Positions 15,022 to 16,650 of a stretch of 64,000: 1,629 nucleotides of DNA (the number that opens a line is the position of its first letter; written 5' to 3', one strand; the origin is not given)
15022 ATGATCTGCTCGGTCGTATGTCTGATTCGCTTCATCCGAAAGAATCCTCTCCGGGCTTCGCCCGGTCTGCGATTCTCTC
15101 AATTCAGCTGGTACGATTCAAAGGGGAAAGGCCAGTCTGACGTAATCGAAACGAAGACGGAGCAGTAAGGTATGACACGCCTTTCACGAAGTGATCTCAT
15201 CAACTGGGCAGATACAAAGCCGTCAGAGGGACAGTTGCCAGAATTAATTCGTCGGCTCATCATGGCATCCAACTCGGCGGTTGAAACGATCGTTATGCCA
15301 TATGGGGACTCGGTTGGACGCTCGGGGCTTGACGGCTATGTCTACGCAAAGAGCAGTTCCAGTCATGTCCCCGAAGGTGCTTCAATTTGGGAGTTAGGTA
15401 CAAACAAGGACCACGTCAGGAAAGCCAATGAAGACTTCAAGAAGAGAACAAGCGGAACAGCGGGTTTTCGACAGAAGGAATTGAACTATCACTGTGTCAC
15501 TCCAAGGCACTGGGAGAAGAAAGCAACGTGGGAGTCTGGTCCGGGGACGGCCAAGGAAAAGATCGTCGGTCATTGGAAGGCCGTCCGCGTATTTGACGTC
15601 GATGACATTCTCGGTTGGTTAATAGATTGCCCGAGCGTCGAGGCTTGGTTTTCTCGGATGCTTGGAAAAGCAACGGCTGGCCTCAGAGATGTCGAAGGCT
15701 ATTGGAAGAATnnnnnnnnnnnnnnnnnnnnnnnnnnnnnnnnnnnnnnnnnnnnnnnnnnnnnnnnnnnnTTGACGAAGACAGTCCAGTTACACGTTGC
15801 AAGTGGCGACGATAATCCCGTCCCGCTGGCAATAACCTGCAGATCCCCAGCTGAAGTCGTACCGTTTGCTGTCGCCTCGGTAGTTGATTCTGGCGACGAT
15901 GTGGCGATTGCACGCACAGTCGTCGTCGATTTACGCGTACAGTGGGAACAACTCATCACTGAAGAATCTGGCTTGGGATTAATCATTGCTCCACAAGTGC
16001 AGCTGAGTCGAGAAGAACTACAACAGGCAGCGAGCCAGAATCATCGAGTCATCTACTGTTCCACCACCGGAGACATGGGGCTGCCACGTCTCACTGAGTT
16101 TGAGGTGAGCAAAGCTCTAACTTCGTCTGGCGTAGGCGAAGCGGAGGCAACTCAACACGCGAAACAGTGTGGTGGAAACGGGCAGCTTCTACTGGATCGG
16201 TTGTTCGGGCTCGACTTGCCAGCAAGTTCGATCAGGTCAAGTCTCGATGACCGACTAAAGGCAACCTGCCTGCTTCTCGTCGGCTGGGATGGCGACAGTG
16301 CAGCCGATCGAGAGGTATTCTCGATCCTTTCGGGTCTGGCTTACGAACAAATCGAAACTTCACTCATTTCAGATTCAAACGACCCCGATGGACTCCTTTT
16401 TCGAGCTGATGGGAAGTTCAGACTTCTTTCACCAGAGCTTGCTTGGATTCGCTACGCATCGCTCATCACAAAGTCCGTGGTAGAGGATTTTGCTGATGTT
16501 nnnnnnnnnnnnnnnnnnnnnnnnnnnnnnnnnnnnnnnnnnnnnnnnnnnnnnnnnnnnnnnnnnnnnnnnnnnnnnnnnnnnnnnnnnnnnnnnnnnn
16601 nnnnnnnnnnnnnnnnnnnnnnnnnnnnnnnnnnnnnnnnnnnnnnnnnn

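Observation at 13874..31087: Decayed ~17 kb integrative element anchored at tRNA-Ala(CGC)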

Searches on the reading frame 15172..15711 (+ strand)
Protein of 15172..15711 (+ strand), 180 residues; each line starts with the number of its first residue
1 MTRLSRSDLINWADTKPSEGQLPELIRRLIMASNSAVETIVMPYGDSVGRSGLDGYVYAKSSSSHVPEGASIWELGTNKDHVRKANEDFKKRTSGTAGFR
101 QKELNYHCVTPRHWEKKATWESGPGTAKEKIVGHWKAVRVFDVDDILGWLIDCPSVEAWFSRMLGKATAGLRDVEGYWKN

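Call 83: predict_structure(alignment_id=A3)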
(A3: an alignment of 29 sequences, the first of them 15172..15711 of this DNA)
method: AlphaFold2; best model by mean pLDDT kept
length: 180 residues; sequences in the alignment: 29
mean_pLDDT: 90.9   pTM: 0.86
mean pLDDT of the five models: 90.9, 90.0, 89.9, 89.5, 88.7
residues with pLDDT >= 90: 143; 70-90: 20; 50-70: 17; < 50: 0
segments of 3 or more residues with pLDDT < 50: none
pLDDT, mean of each block of 10 residues (from residue 1): 89 95 97 97 82 90 96 96 95 94 97 95 89 94 97 94 80 59
secondary structure, 60 per line:
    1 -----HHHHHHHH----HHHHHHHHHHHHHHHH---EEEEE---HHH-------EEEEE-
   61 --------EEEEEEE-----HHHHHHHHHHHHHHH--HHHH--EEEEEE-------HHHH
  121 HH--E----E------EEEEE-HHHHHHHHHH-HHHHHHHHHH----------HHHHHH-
elements in order: H6-13 H18-33 E37-41 E55-59 E69-75 H81-95 H98-101 E104-109 H117-122 E137-141 H143-152 H154-163 H174-179

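Call 85: fold_search(model_id=the predicted structure, library=pdb)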
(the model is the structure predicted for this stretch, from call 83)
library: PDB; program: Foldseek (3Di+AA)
matches with E <= 10: 267; with E <= 0.001: 0
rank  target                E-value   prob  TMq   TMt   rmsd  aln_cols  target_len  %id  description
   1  8dgc_A                4.6e-02  0.35  0.32  0.05  10.5       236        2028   12  Avs3 bound to phage PhiV-1 terminase (released 2022-08-03)
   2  2vld_A                1.5e-01  0.69  0.38  0.31   6.1       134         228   16  crystal structure of a repair endonuclease from Pyrococcus abyssi (released 2009-05-19)
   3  1wtd_A                2.0e-01  0.30  0.34  0.26   7.4       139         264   13  Crystal structure of type II restrcition endonuclease, EcoO109I DNA-free form (released 2004-12-14)
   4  7eu0_E                2.1e-01  0.28  0.31  0.28   8.6       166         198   10  The cryo-EM structure of A. thaliana Pol IV-RDR2 backtracked complex (released 2021-12-29)
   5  9u49_A                2.7e-01  0.54  0.40  0.21   7.3       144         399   11  crystal structure of Cdn1 in complex with cA4 (released 2026-02-04)
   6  8pz0                  4.0e-01  0.06  0.21  0.10  14.7       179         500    8  Intracellular leucine aminopeptidase of Pseudomonas aeruginosa PA14. (released 2023-11-15)
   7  1wtd_B                4.6e-01  0.23  0.35  0.26   7.6       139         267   12  Crystal structure of type II restrcition endonuclease, EcoO109I DNA-free form (released 2004-12-14)
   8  8q3y_A                5.2e-01  0.30  0.31  0.14   6.0       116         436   16  Crystal structure of apo Can2 from Thermoanaerobacter brockii (released 2023-11-22)
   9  3u7i_B                5.6e-01  0.05  0.14  0.12  11.5        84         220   10  The crystal structure of FMN-dependent NADH-azoreductase 1 (GBAA0966) from Bacillus anthracis str. Ames Ancestor (released 2011-11-09)
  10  8cx0_A                5.9e-01  0.08  0.24  0.14  14.5       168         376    8  Cryo-EM structure of human APOBEC3G/HIV-1 Vif/CBFbeta/ELOB/ELOC monomeric complex (released 2023-02-15)
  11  6p40_A                6.3e-01  0.07  0.24  0.14  18.2       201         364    7  Crystal Structure of Full Length APOBEC3G FKL (released 2020-02-12)
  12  2ziw_A                6.3e-01  0.06  0.24  0.18  14.2       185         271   14  Crystal structure of the Mus81-Eme1 complex (released 2008-04-29)
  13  6wan_F                6.7e-01  0.12  0.35  0.19   9.0       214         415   11  Structure of Acinetobacter baumannii Cap4 SAVED/CARF-domain containing receptor with the cyclic trinucleotide 3'3'3'-c (released 2020-06-17)
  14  6e10_5                7.2e-01  0.07  0.18  0.07  11.3       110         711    9  PTEX Core Complex in the Engaged (Extended) State (released 2018-08-22)
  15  8pzm                  9.3e-01  0.06  0.24  0.11  15.4       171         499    9  Intracellular leucine aminopeptidase of Pseudomonas aeruginosa PA14 bound to bestatin inhibitor and manganese (released 2023-11-15)
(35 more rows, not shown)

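Call 106: search_protein_families(library=pfam, proteins=[window:15172-15711:+], max_evalue=5)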
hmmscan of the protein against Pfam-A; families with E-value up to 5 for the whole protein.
window:15172-15711:+ (180 aa): 0 families

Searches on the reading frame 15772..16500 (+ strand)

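Call 106: search_protein_families(library=pfam, proteins=[window:15772-16500:+], max_evalue=5)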
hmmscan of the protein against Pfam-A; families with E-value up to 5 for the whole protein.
window:15772-16500:+ (243 aa): 2 families
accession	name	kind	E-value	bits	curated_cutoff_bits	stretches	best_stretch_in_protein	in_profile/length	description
PF12827.12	Peroxin-22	-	0.015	15.5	26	1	51-99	21-70/110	Peroxisomal biogenesis protein family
PF24560.1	zf-C2H2_OTU1_C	-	0.024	14.8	27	1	121-134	15-28/35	Ubiquitin thioesterase OTU1, C-terminal C2H2-type zinc finger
